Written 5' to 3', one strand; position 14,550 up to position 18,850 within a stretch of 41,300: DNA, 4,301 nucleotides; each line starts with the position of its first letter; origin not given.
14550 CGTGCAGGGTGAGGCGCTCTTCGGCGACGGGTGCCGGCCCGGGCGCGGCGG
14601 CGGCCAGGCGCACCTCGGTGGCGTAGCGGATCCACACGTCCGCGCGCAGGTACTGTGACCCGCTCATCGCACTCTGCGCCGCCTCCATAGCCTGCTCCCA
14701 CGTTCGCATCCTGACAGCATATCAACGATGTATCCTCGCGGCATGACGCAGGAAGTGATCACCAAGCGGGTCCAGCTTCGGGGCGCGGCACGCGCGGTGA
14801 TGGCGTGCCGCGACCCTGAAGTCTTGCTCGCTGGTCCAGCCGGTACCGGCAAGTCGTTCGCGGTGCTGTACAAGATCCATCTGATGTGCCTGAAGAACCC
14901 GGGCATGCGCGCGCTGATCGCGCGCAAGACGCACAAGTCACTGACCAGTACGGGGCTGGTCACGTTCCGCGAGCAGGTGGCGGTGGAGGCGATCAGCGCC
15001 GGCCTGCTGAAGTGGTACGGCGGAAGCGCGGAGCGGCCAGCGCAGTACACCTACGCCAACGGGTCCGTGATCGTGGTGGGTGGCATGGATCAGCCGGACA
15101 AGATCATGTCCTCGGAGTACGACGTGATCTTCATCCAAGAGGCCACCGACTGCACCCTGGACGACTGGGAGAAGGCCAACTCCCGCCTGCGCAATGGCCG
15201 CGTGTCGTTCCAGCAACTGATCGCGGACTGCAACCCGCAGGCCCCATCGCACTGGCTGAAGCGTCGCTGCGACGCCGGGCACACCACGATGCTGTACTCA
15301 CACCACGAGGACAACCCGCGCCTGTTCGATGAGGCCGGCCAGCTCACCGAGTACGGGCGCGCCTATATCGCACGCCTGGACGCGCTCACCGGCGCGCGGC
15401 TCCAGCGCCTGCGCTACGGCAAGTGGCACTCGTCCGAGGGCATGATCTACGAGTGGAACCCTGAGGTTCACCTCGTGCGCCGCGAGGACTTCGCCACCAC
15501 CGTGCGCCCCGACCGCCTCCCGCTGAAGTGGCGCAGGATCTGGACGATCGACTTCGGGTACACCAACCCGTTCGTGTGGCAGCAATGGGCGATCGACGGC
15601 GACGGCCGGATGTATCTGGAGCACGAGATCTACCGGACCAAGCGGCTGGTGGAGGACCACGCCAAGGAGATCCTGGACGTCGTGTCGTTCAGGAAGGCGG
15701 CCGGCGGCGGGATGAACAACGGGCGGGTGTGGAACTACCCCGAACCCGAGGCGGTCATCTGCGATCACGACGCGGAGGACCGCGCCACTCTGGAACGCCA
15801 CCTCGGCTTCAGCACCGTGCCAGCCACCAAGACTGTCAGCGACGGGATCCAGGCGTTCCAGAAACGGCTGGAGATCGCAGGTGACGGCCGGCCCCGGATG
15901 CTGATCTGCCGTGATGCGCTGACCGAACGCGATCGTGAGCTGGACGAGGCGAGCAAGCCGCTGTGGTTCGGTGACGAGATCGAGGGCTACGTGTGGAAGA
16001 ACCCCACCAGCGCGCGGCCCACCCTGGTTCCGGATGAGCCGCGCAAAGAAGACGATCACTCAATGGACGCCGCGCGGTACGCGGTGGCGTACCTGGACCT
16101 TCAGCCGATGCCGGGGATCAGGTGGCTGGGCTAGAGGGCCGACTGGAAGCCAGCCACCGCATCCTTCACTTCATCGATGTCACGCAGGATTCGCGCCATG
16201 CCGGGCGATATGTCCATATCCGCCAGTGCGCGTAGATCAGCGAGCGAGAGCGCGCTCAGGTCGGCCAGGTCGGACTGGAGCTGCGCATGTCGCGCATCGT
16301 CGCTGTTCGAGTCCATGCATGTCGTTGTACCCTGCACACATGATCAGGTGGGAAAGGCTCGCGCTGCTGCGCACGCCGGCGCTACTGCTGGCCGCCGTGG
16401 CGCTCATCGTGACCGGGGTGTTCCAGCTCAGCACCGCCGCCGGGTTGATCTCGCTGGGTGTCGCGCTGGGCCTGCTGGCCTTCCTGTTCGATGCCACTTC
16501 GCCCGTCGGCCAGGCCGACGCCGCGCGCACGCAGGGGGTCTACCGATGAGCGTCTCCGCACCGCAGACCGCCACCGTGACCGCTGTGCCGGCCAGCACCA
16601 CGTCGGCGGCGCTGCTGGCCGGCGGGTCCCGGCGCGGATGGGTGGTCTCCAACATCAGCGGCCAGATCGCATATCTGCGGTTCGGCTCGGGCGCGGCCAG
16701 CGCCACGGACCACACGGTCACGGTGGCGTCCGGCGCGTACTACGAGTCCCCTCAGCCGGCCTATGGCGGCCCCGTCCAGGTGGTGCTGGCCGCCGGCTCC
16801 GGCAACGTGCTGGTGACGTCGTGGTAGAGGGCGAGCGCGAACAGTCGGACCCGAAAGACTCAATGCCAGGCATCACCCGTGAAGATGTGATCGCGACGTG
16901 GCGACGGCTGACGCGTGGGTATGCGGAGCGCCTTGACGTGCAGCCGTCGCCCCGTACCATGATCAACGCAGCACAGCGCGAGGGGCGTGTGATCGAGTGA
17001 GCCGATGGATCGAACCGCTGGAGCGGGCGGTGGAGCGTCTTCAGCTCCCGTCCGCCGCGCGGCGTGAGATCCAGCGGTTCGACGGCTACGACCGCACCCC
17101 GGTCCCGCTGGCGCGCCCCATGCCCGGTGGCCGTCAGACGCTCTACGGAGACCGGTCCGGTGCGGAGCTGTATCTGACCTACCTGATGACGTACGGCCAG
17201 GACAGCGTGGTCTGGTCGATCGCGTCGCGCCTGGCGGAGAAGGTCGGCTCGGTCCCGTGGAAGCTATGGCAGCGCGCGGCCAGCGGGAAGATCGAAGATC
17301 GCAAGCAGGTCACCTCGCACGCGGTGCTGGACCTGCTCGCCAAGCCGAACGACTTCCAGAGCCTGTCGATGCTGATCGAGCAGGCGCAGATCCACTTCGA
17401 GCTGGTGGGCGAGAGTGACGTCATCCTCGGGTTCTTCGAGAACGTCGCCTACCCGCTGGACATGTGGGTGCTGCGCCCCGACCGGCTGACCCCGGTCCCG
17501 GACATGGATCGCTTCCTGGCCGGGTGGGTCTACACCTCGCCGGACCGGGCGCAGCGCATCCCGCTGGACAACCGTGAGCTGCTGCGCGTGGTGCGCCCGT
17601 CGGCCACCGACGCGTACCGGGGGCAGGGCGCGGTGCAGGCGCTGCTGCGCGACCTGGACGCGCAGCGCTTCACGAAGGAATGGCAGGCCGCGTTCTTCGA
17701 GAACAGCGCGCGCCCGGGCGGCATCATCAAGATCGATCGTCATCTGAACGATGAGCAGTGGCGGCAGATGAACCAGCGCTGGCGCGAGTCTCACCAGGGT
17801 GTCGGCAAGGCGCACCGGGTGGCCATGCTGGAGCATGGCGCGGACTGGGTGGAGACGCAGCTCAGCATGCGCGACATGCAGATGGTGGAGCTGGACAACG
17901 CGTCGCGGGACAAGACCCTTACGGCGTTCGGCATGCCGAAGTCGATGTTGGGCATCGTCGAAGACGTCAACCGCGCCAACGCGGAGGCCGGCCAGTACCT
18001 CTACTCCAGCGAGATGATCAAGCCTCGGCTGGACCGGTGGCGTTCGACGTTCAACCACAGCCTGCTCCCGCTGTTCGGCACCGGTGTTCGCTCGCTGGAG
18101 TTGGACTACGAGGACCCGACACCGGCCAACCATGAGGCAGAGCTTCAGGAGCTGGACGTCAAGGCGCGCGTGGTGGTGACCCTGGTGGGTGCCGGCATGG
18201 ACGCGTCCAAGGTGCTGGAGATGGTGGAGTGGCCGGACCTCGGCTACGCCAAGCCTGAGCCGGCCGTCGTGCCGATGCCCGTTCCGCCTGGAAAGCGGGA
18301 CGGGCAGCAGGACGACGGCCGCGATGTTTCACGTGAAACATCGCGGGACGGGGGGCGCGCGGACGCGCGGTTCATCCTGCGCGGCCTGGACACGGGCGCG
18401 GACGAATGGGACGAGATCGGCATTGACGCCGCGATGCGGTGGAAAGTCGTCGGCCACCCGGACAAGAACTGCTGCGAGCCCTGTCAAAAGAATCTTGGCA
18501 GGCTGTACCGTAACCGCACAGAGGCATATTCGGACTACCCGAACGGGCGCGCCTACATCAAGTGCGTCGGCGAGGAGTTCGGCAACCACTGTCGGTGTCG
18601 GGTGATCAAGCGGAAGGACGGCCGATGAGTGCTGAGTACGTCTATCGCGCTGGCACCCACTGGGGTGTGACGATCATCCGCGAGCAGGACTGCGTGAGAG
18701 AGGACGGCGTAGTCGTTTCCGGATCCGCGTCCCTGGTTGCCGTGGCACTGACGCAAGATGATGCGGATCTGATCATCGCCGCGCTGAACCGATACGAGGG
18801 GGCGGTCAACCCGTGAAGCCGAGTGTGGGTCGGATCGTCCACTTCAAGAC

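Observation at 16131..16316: Orphan FxSxx-COOH-type RiPP precursor-like gene, antisense, between terminase and portal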

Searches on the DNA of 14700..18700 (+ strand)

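Call 5: search_dna_similar(query=window:14700-18700:+, collection=phages, mode=distant, max_rows=30)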
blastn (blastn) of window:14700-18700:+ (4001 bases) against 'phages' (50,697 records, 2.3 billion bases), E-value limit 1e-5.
Records with a match: 17; places in all: 17; records where one place covers at least 80% of the query: 0.
Best place of each record, by identity: 60-80% 17.
By first word of the organism name: Streptomyces 16; Thermobifida 1.
By host as written in the record: Streptomyces griseus subsp. griseus ATCC 10137 6; Streptomyces griseus ATCC 10137 5; Streptomyces avermitilis ATCC 31267 2; Streptomyces coelicolor M600 1; Thermobifida fusca NTU22 1; Streptomyces mirabilis NRRL B-2400 1; Streptomyces griseus 1.
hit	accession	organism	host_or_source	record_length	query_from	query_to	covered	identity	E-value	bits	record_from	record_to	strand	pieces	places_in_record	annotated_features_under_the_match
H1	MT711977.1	Streptomyces phage Dagobah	Streptomyces coelicolor M600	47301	130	3140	22%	68.8%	1e-56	328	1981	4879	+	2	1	terminase large subunit | portal protein | hypothetical protein | putative cysteinyl-tRNA synthetase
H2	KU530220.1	Streptomyces phage Xkcd426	Streptomyces griseus subsp. griseus ...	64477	134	963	17%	66.5%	8e-16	171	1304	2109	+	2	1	terminase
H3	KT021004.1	Thermobifida phage P1312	Thermobifida fusca NTU22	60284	97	573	12%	65.8%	2e-22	115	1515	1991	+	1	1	terminase large subunit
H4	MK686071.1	Streptomyces phage Mischief19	Streptomyces mirabilis NRRL B-2400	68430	829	963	3%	75.7%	9e-15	91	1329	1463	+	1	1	2: terminase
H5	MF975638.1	Streptomyces phage Abt2graduatex2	Streptomyces griseus ATCC 10137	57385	845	964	3%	73.3%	7e-10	73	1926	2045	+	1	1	terminase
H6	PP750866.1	Streptomyces phage Geonosis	Streptomyces griseus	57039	845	964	3%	73.3%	7e-10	73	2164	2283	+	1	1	terminase large subunit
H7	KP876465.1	Streptomyces phage YDN12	Streptomyces griseus subsp. griseus ...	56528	851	964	3%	73.7%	3e-9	72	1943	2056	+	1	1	terminase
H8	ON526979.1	Streptomyces phage Asis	Streptomyces griseus ATCC 10137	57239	851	964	3%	73.7%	3e-9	72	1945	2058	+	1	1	3: terminase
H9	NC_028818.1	Streptomyces phage TP1604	Streptomyces griseus subsp. griseus ...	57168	851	964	3%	73.7%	3e-9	72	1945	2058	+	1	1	terminase large subunit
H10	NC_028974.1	Streptomyces phage YDN12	Streptomyces griseus subsp. griseus ...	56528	851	964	3%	73.7%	3e-9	72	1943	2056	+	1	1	terminase large subunit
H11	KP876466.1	Streptomyces phage TP1604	Streptomyces griseus subsp. griseus ...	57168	851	964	3%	73.7%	3e-9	72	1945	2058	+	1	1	terminase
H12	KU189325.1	Streptomyces phage Maih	Streptomyces griseus subsp. griseus ...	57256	851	964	3%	73.7%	3e-9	72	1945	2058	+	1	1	terminase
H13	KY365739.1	Streptomyces phage BabyGotBac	Streptomyces griseus ATCC 10137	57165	851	964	3%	73.7%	3e-9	72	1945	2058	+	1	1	terminase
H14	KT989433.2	Streptomyces phage phiSAJS1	Streptomyces avermitilis ATCC 31267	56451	851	963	3%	74.3%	7e-10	74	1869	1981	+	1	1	terminase large subunit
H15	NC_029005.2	Streptomyces phage phiSAJS1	Streptomyces avermitilis ATCC 31267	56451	851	963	3%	74.3%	7e-10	74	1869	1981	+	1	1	terminase large subunit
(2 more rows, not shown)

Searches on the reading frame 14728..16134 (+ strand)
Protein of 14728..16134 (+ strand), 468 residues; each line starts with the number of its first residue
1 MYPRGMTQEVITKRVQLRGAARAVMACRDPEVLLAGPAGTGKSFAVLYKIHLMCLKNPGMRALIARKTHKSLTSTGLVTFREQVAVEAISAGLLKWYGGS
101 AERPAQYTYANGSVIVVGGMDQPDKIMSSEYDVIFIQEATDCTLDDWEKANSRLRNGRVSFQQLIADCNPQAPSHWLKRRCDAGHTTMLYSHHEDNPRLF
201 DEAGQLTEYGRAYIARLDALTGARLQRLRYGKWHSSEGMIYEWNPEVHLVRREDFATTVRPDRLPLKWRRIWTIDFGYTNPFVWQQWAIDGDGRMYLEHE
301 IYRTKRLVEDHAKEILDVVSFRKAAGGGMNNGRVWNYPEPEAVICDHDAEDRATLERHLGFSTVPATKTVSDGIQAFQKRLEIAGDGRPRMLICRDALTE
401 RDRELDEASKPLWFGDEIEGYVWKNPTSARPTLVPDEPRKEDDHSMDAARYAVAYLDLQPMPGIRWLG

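Call 16: find_related_loci(query=window:14728-16131:+, collection=viral_contigs, flank=4000)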
Query window:14728-16131:+ (468 aa) in viral_contigs; peptide patterns used: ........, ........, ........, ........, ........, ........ (x = any residue, [..] = any of these).
10 stretches matched a pattern; 8 encode a relative of the query (tblastn E <= 1e-3); 7 distinct loci.
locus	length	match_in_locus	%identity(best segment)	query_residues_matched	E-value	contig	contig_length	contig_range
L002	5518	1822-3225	100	1-468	0e+0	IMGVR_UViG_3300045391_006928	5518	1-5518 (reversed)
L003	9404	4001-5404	100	1-468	0e+0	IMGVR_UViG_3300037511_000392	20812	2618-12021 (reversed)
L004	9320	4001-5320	57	31-467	1e-153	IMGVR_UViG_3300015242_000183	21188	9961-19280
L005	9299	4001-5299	54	14-465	2e-150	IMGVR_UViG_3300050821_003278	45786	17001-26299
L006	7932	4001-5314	53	10-467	2e-147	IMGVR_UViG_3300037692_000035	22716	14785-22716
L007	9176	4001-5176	32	19-451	4e-59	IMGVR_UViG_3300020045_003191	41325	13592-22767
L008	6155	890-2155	31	15-458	1e-56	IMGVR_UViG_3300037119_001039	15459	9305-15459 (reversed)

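Call 40: search_protein_families(library=phrogs, proteins=[window:14728-16134:+], max_evalue=0.001)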
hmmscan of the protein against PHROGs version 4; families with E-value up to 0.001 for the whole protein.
window:14728-16134:+ (468 aa): 7 families
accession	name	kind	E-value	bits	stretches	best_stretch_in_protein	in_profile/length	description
phrog_2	-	head and packaging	1.5e-30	107.6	1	30-456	278-592/807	terminase large subunit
phrog_979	-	head and packaging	6.5e-15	55.8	1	20-178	157-311/642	terminase large subunit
phrog_5653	-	head and packaging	2.2e-13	51.4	1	231-379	1-125/199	terminase large subunit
phrog_3717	-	head and packaging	1.9e-12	48.2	1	24-201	18-199/277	terminase large subunit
phrog_10250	-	head and packaging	6.1e-06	27.1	1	383-456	157-215/228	terminase large subunit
phrog_9526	-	head and packaging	1.6e-05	25.5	1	31-182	27-176/280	terminase large subunit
phrog_6672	-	head and packaging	0.0003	21.4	0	416-454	91-127/145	terminase large subunit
